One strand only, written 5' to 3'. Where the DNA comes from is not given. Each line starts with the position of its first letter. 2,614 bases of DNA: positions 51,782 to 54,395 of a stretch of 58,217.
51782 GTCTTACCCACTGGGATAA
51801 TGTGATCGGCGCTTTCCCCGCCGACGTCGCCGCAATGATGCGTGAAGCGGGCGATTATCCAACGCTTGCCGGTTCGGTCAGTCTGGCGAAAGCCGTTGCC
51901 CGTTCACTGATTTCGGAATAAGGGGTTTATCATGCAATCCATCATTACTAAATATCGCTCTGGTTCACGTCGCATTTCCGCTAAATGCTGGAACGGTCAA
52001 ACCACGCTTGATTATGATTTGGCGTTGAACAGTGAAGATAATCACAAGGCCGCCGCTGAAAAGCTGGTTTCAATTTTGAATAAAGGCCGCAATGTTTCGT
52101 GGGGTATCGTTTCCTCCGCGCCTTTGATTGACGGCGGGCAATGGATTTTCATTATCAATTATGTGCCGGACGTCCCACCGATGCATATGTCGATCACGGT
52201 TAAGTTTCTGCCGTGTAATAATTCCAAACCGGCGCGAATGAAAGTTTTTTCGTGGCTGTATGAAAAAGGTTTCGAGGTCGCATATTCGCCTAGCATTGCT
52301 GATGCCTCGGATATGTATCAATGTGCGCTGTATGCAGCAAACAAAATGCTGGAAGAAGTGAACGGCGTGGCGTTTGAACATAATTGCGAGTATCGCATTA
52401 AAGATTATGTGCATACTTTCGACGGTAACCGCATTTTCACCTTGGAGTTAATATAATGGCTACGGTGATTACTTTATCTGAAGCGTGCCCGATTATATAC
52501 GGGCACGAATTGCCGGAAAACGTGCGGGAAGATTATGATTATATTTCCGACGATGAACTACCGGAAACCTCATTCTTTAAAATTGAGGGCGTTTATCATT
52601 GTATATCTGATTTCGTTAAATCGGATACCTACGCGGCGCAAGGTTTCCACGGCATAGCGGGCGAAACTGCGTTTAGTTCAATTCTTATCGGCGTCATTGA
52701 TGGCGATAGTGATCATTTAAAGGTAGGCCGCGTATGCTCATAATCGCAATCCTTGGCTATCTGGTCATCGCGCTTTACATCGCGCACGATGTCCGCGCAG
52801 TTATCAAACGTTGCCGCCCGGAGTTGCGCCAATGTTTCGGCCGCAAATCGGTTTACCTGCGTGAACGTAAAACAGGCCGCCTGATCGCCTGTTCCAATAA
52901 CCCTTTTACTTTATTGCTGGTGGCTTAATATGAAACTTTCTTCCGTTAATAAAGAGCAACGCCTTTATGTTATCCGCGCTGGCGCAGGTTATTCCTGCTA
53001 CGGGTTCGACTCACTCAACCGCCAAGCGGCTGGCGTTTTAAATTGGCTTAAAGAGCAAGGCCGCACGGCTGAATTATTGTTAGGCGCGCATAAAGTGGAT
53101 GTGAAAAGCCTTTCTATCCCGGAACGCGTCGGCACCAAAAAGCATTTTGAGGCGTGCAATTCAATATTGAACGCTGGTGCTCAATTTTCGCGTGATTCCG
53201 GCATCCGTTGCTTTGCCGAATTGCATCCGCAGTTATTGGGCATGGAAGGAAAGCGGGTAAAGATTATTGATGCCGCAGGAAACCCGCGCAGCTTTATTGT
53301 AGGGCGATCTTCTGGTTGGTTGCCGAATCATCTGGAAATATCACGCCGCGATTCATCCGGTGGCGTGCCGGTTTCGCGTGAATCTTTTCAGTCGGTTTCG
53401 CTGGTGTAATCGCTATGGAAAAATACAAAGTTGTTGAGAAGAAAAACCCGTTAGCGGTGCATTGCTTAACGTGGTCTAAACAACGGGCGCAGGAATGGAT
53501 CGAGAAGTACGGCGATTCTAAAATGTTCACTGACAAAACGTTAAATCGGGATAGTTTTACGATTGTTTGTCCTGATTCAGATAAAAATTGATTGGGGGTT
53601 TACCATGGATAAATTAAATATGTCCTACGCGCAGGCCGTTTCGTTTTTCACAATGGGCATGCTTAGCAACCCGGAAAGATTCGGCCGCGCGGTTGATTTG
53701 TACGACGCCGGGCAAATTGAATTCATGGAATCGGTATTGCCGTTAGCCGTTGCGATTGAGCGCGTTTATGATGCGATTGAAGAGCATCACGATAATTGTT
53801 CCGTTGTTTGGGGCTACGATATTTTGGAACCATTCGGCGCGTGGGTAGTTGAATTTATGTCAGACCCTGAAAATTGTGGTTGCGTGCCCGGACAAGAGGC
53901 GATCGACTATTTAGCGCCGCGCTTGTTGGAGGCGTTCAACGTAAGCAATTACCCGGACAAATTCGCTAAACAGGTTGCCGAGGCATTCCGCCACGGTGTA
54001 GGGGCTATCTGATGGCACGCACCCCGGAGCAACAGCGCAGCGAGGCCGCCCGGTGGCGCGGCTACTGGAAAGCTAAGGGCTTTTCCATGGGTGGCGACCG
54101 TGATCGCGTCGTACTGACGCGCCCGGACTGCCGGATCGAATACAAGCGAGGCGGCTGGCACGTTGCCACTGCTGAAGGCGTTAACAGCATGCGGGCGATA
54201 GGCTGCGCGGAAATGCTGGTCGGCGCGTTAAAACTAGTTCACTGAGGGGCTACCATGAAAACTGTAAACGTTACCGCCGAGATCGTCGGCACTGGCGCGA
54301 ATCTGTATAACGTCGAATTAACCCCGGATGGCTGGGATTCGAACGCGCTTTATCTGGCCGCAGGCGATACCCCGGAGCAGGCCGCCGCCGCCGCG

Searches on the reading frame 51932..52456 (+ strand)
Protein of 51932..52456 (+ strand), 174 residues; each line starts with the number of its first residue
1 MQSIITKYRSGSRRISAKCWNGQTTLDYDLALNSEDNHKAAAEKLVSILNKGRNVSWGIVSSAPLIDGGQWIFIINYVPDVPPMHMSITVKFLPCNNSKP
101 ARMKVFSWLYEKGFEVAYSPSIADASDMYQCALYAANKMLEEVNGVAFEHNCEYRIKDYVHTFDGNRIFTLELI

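Call 19: search_protein_families(library=pfam, max_evalue=0.01, proteins=[window:51932-52456:+])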
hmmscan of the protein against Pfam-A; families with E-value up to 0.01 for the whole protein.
window:51932-52456:+ (174 aa): 0 families

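Call 39: search_protein_families(library=phrogs, max_evalue=0.001, proteins=[window:51932-52456:+])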
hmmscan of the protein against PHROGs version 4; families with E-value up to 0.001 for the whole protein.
window:51932-52456:+ (174 aa): 1 family
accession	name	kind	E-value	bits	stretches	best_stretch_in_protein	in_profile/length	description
phrog_3199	-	unknown function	6.5e-50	170.8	1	1-171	2-178/181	-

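Call 45: search_dna_similar(query=window:51932-52456:+, collection=phages, mode=protein, max_rows=60, rows=spread, max_evalue=0.00001)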
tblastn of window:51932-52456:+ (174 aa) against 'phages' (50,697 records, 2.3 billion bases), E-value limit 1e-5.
Records with a match: 130; places in all: 130; records where one place covers at least 80% of the query: 108.
Best place of each record, by identity: 90-95% 1; <60% 129.
By first word of the organism name: Salmonella 77; Escherichia 18; Providencia 6; Enterobacteria 6; Serratia 5; Klebsiella 5; Pectobacterium 4; Cronobacter 2; Chivirus 2; Erwinia 2; and 3 more.
By host as written in the record: Salmonella enterica subsp. enterica serovar Typhimurium 21; Salmonella enterica 12; - 11; Salmonella sp. 9; Escherichia coli 6; Salmonella enterica subsp. enterica serovar Enteritidis 5; Pectobacterium carotovorum 4; Salmonella gallinarum 4; and 39 more.
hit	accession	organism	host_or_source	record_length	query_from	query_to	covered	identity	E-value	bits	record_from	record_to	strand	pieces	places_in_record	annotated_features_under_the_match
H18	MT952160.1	Serratia phage vB_SmaS-Smarc1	Serratia marcescens 5429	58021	1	174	100%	93.1%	2e-109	347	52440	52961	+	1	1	hypothetical protein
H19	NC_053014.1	Pectobacterium phage MA11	Pectobacterium carotovorum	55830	1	172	99%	59.9%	1e-67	228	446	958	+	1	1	hypothetical protein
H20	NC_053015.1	Pectobacterium phage MA12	Pectobacterium carotovorum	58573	1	172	99%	59.9%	1e-67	228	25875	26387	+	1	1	hypothetical protein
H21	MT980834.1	Serratia phage vB_SmaS-Smarc5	Serratia marcescens 4526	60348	1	171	98%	55.1%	1e-55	193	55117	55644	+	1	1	hypothetical protein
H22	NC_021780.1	Salmonella phage FSL SP-088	Salmonella enterica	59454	1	172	99%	53.1%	1e-52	184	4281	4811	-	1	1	hypothetical protein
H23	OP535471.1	Salmonella phage STP11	Salmonella enterica subsp. enterica ...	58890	1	172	99%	52.5%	5e-53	186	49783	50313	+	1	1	hypothetical protein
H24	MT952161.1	Serratia phage vB_SmaS-Smarc6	Serratia marcescens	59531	1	172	99%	52.5%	5e-53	186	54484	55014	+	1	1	hypothetical protein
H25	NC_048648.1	Salmonella phage ST-101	-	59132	1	172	99%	52.5%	7e-53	185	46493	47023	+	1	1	hypothetical protein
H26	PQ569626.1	Salmonella phage NSP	Salmonella sp.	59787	1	172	99%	52.5%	7e-53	185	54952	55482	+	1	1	hypothetical protein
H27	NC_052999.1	Salmonella phage ER24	Salmonella enterica subsp. enterica ...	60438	1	172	99%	52.5%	7e-53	185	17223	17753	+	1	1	hypothetical protein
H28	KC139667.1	Salmonella phage FSL SP-099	Salmonella enterica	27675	1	172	99%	52.5%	4e-52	183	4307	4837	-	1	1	hypothetical protein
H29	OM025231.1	Salmonella phage STM2 BHU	Salmonella enterica subsp. enterica ...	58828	1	172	99%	52.0%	2e-52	184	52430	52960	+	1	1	hypothetical protein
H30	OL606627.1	Klebsiella phage vB_KaeS_Phraden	Klebsiella aerogenes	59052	1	172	99%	52.0%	2e-52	184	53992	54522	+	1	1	hypothetical protein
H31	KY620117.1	Salmonella phage BSPM4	Salmonella enterica subsp. enterica ...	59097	1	172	99%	52.0%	2e-52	184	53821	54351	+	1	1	hypothetical protein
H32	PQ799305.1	Salmonella phage Ariobarzanes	Salmonella enterica subsp. enterica ...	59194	1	172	99%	52.0%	1e-51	182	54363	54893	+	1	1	hypothetical protein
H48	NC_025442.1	Chivirus chi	Salmonella enterica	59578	1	172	99%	50.8%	7e-52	182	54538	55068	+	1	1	65: hypothetical protein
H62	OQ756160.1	Xanthomonas phage XAP3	Xanthomonas citri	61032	1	171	98%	44.3%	6e-34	131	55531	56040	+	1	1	hypothetical protein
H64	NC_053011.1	Erwinia phage pEp_SNUABM_08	Erwinia pyrifoliae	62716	1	174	100%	40.8%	8e-39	145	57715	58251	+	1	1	hypothetical protein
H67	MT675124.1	Providencia phage vB_PreS-PibeRecoleta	Providencia rettgeri B0142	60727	1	171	98%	40.7%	8e-31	122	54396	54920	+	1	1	hypothetical protein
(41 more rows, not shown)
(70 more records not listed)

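Call 46: get_annotated_region(hit=H48, flank=3000)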
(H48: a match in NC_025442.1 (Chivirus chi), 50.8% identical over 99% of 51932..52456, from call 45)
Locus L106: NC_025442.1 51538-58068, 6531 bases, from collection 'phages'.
description: Salmonella phage Chi, complete genome.
organism: Chivirus chi (NCBI taxid 1541887)
taxonomy: Viruses; Duplodnaviria; Heunggongvirae; Uroviricota; Caudoviricetes; Casjensviridae; Chivirus
host: Salmonella enterica; source: -; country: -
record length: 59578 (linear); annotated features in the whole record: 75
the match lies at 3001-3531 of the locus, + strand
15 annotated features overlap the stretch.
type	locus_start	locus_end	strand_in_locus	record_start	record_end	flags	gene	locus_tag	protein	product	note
CDS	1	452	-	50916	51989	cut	58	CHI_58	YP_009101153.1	exonuclease recombination-associated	gp58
CDS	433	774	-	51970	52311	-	59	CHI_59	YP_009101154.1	hypothetical protein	gp59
CDS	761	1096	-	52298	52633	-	60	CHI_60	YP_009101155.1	hypothetical protein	gp60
CDS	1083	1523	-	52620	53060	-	61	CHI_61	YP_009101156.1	hypothetical protein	gp61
CDS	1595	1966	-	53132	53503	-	62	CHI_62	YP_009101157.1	hypothetical protein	gp62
CDS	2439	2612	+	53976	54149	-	63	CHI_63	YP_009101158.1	hypothetical protein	gp63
CDS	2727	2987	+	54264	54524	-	64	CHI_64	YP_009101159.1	hypothetical protein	gp64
CDS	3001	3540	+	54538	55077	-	65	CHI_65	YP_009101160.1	hypothetical protein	gp65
CDS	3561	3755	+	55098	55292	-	66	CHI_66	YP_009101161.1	hypothetical protein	gp66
CDS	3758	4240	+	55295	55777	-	67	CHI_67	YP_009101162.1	hypothetical protein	gp67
CDS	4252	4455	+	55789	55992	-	68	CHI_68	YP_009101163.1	hypothetical protein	gp68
CDS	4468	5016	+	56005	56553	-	69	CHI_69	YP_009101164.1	hypothetical protein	gp69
CDS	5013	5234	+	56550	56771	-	70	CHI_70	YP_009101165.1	hypothetical protein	gp70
CDS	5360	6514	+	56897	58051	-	71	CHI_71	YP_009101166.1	hypothetical protein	gp71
CDS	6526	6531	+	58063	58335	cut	72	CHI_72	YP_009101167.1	hypothetical protein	gp72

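Call 47: get_annotated_region(hit=H21, flank=3000)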
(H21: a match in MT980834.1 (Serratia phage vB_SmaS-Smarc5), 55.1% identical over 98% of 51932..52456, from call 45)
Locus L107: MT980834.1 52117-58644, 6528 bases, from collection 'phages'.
description: Serratia phage vB_SmaS-Smarc5, complete genome.
organism: Serratia phage vB_SmaS-Smarc5 (NCBI taxid 2777235)
taxonomy: Viruses
host: Serratia marcescens 4526; source: worm farm effluent; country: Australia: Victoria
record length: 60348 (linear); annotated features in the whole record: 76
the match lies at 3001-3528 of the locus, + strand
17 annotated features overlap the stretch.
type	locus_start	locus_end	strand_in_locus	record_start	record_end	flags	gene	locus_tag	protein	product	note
CDS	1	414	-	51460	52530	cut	-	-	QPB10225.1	recombination-associated protein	recombination-associated protein RdgC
CDS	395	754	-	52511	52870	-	-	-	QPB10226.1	hypothetical protein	-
CDS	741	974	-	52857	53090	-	-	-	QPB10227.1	hypothetical protein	-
CDS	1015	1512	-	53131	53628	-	-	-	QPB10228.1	hypothetical protein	-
CDS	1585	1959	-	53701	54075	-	-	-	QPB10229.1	hypothetical protein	-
CDS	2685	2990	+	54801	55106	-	-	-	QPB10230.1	hypothetical protein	-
CDS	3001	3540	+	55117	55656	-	-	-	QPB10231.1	hypothetical protein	-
CDS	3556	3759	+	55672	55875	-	-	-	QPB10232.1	hypothetical protein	-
CDS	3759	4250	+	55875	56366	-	-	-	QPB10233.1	hypothetical protein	-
CDS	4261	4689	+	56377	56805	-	-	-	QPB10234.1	hypothetical protein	-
CDS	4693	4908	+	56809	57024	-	-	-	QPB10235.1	hypothetical protein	-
CDS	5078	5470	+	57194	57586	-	-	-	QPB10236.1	hypothetical protein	-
CDS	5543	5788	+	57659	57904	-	-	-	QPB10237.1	hypothetical protein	-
CDS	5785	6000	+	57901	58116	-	-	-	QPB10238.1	hypothetical protein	-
CDS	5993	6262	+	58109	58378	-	-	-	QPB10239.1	hypothetical protein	-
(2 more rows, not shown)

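Call 48: get_annotated_region(hit=H64, flank=3000)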
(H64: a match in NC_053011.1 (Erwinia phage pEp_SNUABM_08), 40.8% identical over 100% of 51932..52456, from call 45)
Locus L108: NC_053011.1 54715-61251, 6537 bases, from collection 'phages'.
description: Erwinia phage pEp_SNUABM_08, complete genome.
organism: Erwinia phage pEp_SNUABM_08 (NCBI taxid 2593268)
taxonomy: Viruses; Duplodnaviria; Heunggongvirae; Uroviricota; Caudoviricetes; Casjensviridae; Gwanakrovirus; Gwanakrovirus SNUABM08
host: Erwinia pyrifoliae; source: -; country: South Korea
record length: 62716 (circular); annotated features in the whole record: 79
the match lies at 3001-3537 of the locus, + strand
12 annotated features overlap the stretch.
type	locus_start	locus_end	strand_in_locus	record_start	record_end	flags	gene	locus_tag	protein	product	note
CDS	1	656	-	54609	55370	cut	-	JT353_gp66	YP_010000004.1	hypothetical protein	-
CDS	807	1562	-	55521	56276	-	-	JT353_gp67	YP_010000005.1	putative DnaQ-like exonuclease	-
CDS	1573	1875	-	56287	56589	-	-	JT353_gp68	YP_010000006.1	hypothetical protein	-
CDS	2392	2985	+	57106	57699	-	-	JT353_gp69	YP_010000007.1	clamp loader of DNA polymerase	-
CDS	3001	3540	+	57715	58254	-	-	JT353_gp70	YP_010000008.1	hypothetical protein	-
CDS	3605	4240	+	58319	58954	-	-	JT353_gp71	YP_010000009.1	hypothetical protein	-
CDS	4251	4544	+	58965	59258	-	-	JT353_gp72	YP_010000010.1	hypothetical protein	-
CDS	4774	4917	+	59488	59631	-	-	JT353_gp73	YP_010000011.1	hypothetical protein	-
CDS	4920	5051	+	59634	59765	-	-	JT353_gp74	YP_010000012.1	hypothetical protein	-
CDS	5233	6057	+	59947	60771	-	-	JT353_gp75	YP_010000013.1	hypothetical protein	-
CDS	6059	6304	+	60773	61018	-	-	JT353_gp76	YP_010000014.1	hypothetical protein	-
CDS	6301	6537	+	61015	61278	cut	-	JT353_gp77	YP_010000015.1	hypothetical protein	-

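Call 49: get_annotated_region(hit=H67, flank=3000)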
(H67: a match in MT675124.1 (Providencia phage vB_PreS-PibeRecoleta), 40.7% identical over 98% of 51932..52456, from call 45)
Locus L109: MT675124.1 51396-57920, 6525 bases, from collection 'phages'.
description: Providencia phage vB_PreS-PibeRecoleta, complete genome.
organism: Providencia phage vB_PreS-PibeRecoleta (NCBI taxid 2761109)
taxonomy: Viruses; Duplodnaviria; Heunggongvirae; Uroviricota; Caudoviricetes; Casjensviridae; Redjacvirus; Redjacvirus piberecoleta
host: Providencia rettgeri B0142; source: worm farm effluent; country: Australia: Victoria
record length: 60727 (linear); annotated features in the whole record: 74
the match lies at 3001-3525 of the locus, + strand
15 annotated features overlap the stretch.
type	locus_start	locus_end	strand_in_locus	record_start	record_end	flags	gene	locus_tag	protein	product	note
CDS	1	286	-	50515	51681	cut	-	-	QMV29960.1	recombination-associated protein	-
CDS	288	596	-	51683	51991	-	-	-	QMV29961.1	hypothetical protein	-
CDS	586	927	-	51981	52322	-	-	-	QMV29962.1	hypothetical protein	-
CDS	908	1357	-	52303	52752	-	-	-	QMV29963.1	hypothetical protein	-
CDS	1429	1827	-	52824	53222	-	-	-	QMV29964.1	hypothetical protein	-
CDS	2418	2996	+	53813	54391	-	-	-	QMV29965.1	hypothetical protein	-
CDS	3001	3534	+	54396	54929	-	-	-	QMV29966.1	hypothetical protein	-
CDS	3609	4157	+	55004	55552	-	-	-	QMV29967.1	hypothetical protein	-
CDS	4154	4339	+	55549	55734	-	-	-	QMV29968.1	hypothetical protein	-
CDS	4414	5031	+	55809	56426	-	-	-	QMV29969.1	hypothetical protein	-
CDS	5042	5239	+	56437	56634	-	-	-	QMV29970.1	hypothetical protein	-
CDS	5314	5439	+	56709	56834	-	-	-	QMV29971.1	hypothetical protein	-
CDS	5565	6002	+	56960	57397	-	-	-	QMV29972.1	hypothetical protein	-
CDS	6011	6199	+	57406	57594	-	-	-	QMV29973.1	hypothetical protein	-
CDS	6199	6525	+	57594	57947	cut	-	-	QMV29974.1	hypothetical protein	-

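Call 50: get_annotated_region(hit=H62, flank=3000)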
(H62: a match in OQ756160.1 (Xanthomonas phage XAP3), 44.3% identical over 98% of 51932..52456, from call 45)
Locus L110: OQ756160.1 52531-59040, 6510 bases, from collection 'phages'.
description: Xanthomonas phage XAP3, complete genome.
organism: Xanthomonas phage XAP3 (NCBI taxid 3043621)
taxonomy: Viruses; Duplodnaviria; Heunggongvirae; Uroviricota; Caudoviricetes; Casjensviridae; Zhonglingvirus
host: Xanthomonas citri; source: soil; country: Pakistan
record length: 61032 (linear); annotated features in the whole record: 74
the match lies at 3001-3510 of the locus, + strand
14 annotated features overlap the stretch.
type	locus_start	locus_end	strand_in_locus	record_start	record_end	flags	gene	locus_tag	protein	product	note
CDS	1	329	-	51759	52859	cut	-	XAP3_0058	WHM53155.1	recombination-associated protein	recombination-associated protein RdgC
CDS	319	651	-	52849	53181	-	-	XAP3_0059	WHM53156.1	coat protein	-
CDS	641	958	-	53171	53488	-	-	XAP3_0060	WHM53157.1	hypothetical protein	-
CDS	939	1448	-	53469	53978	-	-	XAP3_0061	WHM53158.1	hypothetical protein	-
CDS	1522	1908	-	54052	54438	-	-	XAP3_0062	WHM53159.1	putative RecT family protein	-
CDS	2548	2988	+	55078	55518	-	-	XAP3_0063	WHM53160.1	clamp loader of DNA polymerase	-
CDS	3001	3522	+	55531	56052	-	-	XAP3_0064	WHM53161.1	hypothetical protein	-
CDS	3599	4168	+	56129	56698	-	-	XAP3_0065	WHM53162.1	hypothetical protein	-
CDS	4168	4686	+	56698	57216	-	-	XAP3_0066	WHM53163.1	hypothetical protein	-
CDS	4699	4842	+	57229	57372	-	-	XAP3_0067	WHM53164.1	hypothetical protein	-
CDS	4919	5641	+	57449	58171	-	-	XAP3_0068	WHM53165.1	hypothetical protein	-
CDS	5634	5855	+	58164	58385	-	-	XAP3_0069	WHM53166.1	DNA binding protein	-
CDS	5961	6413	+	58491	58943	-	-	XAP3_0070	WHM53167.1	hypothetical protein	-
CDS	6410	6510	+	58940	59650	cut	-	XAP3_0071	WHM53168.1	hypothetical protein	-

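Call 67: search_protein_families(library=pfam, max_evalue=0.1, proteins=[L106:1595-1966:-, L107:1585-1959:-, L108:1573-1875:-, L109:1429-1827:-, L110:1522-1908:-])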
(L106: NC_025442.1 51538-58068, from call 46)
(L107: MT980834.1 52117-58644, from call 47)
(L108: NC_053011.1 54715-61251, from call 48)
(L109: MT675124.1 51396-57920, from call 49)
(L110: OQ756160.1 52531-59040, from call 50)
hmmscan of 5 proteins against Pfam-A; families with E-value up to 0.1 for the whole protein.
L106:1595-1966:- (123 aa): 1 family
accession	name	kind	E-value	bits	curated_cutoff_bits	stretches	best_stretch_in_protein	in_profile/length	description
PF24582.1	DUF7609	-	3.2e-35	120.8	27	1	31-114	2-85/85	Domain of unknown function (DUF7609)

L107:1585-1959:- (124 aa): 1 family
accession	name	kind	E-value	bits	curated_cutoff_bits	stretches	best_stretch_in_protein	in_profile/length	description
PF24582.1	DUF7609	-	1.7e-33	115.2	27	1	33-116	1-84/85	Domain of unknown function (DUF7609)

L108:1573-1875:- (100 aa): 1 family
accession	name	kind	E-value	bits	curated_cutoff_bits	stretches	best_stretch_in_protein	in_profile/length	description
PF24582.1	DUF7609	-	0.00075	20.2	27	1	19-81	2-65/85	Domain of unknown function (DUF7609)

L109:1429-1827:- (132 aa): 2 families
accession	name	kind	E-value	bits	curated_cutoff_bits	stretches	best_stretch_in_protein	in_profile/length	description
PF24582.1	DUF7609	-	4.6e-34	117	27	1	30-113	1-84/85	Domain of unknown function (DUF7609)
PF05008.21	V-SNARE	-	0.075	13.9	25.9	0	53-86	48-81/92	Vesicle transport v-SNARE protein N-terminus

L110:1522-1908:- (128 aa): 1 family
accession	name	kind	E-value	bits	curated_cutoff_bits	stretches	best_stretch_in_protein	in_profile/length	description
PF24582.1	DUF7609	-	3.2e-32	111.1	27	1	30-113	1-84/85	Domain of unknown function (DUF7609)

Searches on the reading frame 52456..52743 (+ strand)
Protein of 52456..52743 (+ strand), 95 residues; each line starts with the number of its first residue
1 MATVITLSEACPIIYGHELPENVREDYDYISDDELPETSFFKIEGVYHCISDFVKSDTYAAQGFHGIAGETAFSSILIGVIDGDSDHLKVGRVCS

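Call 19: search_protein_families(library=pfam, max_evalue=0.01, proteins=[window:52456-52743:+])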
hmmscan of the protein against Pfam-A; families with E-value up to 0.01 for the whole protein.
window:52456-52743:+ (95 aa): 0 families

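Call 40: search_protein_families(library=phrogs, max_evalue=0.001, proteins=[window:52456-52743:+])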
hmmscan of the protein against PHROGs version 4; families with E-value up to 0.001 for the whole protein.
window:52456-52743:+ (95 aa): 1 family
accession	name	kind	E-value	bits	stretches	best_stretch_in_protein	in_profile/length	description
phrog_1845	-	unknown function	3.9e-06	28.1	1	18-91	20-90/93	-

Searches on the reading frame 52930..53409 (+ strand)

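Call 19: search_protein_families(library=pfam, max_evalue=0.01, proteins=[window:52930-53409:+])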
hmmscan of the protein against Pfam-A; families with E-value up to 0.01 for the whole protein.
window:52930-53409:+ (159 aa): 0 families

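Call 40: search_protein_families(library=phrogs, max_evalue=0.001, proteins=[window:52930-53409:+])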
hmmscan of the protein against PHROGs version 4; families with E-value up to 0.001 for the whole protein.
window:52930-53409:+ (159 aa): 1 family
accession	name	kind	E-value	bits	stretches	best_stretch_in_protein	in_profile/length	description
phrog_10759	-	unknown function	4.4e-69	232.4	1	2-159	2-159/160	-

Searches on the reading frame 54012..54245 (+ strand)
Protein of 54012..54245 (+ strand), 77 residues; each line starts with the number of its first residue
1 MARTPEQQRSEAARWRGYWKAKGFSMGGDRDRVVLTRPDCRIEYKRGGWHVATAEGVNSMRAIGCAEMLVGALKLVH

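Call 19: search_protein_families(library=pfam, max_evalue=0.01, proteins=[window:54012-54245:+])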
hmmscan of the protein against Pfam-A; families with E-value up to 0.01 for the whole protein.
window:54012-54245:+ (77 aa): 0 families

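Call 40: search_protein_families(library=phrogs, max_evalue=0.001, proteins=[window:54012-54245:+])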
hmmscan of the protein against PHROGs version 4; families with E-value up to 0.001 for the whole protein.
window:54012-54245:+ (77 aa): 1 family
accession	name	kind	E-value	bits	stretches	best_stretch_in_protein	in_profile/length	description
phrog_804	-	unknown function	1.1e-11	45.4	1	7-77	7-72/72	-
